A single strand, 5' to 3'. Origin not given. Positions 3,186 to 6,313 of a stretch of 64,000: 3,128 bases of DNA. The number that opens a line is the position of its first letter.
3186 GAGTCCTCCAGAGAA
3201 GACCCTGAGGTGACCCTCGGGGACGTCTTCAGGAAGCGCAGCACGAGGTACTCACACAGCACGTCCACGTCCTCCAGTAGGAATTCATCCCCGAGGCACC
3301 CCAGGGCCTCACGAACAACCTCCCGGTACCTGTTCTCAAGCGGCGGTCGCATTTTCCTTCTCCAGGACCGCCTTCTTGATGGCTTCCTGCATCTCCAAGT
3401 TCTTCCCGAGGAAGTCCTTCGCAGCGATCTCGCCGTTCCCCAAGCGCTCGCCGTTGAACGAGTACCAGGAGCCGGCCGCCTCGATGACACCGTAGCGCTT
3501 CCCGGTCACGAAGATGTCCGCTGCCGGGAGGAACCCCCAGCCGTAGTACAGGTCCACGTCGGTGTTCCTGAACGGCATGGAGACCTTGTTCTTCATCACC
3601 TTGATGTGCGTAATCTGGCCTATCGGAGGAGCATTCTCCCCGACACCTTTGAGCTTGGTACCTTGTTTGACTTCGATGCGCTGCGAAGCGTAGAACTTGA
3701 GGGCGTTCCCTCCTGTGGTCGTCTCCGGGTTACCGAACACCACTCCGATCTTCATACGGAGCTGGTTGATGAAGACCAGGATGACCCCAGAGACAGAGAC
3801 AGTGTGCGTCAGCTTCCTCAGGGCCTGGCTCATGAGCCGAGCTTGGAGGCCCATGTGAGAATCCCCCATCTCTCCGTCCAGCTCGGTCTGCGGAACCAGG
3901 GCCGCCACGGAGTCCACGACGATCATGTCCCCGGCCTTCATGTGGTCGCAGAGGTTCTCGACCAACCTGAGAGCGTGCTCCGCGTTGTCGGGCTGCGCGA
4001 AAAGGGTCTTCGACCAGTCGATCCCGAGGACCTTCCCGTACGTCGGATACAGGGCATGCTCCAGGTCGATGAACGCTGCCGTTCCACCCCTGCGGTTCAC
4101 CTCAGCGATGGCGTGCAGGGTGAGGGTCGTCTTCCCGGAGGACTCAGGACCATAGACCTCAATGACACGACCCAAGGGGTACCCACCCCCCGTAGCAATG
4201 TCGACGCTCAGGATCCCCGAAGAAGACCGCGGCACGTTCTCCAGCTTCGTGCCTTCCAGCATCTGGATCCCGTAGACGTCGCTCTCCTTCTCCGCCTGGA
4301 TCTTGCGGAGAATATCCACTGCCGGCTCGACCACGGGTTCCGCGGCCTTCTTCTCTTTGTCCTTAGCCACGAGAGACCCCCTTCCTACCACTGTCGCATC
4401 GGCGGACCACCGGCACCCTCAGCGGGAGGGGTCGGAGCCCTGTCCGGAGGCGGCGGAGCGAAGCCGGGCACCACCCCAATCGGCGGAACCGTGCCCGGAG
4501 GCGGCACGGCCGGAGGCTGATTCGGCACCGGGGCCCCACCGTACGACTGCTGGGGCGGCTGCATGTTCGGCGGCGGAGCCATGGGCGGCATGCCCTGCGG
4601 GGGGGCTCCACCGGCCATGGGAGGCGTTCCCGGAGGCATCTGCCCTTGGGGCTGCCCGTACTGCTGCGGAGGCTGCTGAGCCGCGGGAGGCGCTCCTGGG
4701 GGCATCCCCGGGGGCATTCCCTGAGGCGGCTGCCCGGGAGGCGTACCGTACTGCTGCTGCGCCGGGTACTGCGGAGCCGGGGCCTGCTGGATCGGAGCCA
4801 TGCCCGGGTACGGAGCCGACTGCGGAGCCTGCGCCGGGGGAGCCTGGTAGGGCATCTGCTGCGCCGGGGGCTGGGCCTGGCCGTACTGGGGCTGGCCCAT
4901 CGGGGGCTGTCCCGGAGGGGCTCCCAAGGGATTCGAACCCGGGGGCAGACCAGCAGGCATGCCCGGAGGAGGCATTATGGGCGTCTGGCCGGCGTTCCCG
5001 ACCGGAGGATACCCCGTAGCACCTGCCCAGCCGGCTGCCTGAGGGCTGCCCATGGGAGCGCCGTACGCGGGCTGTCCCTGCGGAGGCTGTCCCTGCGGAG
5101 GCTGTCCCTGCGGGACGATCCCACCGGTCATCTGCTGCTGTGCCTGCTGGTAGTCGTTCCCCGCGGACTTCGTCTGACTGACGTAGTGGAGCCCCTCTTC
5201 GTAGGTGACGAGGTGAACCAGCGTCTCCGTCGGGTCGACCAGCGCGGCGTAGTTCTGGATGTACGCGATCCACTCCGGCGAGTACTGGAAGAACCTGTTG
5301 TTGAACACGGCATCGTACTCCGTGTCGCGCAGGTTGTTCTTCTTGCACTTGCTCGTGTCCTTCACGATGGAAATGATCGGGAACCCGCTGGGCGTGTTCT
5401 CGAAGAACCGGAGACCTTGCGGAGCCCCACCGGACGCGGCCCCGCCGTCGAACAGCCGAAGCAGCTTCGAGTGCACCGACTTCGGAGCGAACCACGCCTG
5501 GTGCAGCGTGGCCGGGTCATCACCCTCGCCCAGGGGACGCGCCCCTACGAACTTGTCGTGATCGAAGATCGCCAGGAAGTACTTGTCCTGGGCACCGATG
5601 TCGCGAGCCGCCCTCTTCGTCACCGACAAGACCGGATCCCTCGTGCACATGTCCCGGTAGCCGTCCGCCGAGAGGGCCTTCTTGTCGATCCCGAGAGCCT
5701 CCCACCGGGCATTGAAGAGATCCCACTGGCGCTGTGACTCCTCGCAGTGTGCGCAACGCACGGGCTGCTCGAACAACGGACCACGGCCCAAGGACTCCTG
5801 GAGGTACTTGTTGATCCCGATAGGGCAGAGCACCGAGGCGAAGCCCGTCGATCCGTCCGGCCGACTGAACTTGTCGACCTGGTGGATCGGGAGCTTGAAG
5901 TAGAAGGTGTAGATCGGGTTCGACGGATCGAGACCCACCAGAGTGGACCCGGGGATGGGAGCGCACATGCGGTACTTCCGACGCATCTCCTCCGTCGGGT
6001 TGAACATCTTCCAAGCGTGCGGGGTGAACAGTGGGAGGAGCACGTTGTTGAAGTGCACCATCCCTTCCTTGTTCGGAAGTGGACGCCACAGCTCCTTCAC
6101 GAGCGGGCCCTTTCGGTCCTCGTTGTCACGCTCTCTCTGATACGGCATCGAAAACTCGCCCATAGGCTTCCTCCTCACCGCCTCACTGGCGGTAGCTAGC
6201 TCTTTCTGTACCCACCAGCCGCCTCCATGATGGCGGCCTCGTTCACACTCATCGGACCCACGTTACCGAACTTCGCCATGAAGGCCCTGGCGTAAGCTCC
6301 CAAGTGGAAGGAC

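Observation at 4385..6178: Replication-module protein with a ~270-residue PQGQ/PPG low-complexity tail encoded partly by 15-nt tandem repeats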

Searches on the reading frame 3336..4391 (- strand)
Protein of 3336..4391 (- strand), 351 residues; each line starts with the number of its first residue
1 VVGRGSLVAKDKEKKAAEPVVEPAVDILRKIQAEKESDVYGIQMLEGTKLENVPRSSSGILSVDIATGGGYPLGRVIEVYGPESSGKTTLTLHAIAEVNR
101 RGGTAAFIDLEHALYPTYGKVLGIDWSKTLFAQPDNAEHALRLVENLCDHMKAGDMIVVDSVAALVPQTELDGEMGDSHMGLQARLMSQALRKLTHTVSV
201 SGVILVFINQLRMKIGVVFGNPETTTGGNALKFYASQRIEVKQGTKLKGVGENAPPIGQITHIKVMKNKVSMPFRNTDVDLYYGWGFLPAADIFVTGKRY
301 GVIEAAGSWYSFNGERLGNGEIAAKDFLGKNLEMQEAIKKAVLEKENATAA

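Call 3: search_protein_families(library=pfam, proteins=[window:3336-4391:-], max_evalue=0.1)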
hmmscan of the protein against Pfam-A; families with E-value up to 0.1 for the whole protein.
window:3336-4391:- (351 aa): 9 families
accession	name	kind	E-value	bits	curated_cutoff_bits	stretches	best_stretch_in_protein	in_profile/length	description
PF00154.27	RecA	-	2e-96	322.9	27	1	35-287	12-261/262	recA bacterial DNA recombination protein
PF21096.2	RecA_C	-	2.3e-12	47.3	27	1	292-345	2-55/57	RecA C-terminal domain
PF08423.17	Rad51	-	2.3e-07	30.8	22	1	57-245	9-213/244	Rad51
PF06745.19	ATPase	-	1.1e-05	25.4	26.6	1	58-113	3-59/231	KaiC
PF13481.12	AAA_25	-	9.1e-05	22.6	27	1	70-122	29-76/195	AAA domain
PF13479.12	AAA_24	-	9.8e-05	22.7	27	1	76-168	4-79/195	AAA domain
PF01637.24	ATPase_2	-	0.0017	18.6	33.2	1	76-109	22-55/225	ATPase domain predominantly from Archaea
PF13191.12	AAA_16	-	0.013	16.4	32.6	1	75-125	25-73/167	AAA ATPase domain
PF13173.12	AAA_14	-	0.091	13.2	27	0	75-165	3-102/129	AAA domain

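Call 4: search_protein_families(library=phrogs, proteins=[window:3336-4391:-], max_evalue=0.01)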
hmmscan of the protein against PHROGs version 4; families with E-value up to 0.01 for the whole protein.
window:3336-4391:- (351 aa): 7 families
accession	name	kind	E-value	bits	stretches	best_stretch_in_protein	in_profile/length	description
phrog_97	-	other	6.7e-76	257.5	2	12-247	5-257/506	UvsX-like recombinase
phrog_8337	-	DNA, RNA and nucleotide metabolism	5.5e-30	105.7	1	39-271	32-268/273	DNA repair protein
phrog_9666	-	unknown function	1.9e-16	60.5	1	184-283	608-703/779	-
phrog_239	-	DNA, RNA and nucleotide metabolism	1.1e-05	25.6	1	50-135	333-420/801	DNA primase/helicase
phrog_19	-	DNA, RNA and nucleotide metabolism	0.0022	17.9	1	53-111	331-390/621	DnaB-like replicative helicase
phrog_8290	-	other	0.0047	17.9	0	63-86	48-71/74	RecA or Sak4, length ?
phrog_6891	-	other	0.0048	17.5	1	73-165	41-133/310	ATPase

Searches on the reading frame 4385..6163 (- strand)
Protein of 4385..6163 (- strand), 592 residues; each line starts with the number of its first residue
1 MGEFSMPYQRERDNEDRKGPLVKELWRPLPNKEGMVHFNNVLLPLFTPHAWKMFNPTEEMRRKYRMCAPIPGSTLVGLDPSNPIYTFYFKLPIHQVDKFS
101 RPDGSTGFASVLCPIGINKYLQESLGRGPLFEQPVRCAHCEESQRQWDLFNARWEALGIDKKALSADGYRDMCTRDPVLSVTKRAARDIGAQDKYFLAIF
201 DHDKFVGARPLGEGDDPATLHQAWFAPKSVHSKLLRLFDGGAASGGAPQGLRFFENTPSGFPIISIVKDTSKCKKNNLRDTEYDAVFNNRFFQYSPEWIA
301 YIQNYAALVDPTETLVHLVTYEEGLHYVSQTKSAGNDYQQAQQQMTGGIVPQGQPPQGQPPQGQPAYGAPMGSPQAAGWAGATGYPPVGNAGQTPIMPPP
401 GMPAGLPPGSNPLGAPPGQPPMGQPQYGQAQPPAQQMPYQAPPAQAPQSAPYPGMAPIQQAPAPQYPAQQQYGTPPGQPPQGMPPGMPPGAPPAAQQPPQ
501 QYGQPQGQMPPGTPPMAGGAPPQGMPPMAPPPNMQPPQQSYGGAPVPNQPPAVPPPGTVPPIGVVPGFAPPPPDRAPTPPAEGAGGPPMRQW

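Call 3: search_protein_families(library=pfam, proteins=[window:4385-6163:-], max_evalue=0.1)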
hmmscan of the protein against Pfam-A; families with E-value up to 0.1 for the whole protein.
window:4385-6163:- (592 aa): 0 families

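Call 4: search_protein_families(library=phrogs, proteins=[window:4385-6163:-], max_evalue=0.01)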
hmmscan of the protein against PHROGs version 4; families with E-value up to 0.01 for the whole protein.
window:4385-6163:- (592 aa): 0 families

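Call 6: search_dna_similar(query=window:4385-6163:-, collection=phages, mode=protein, max_rows=30)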
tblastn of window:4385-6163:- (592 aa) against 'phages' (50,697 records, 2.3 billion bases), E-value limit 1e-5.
No match.

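Call 89: search_protein_families(library=ncbifam, proteins=[window:4385-6163:-], max_evalue=0.1)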
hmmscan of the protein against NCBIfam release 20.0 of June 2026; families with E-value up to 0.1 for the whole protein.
window:4385-6163:- (592 aa): 0 families
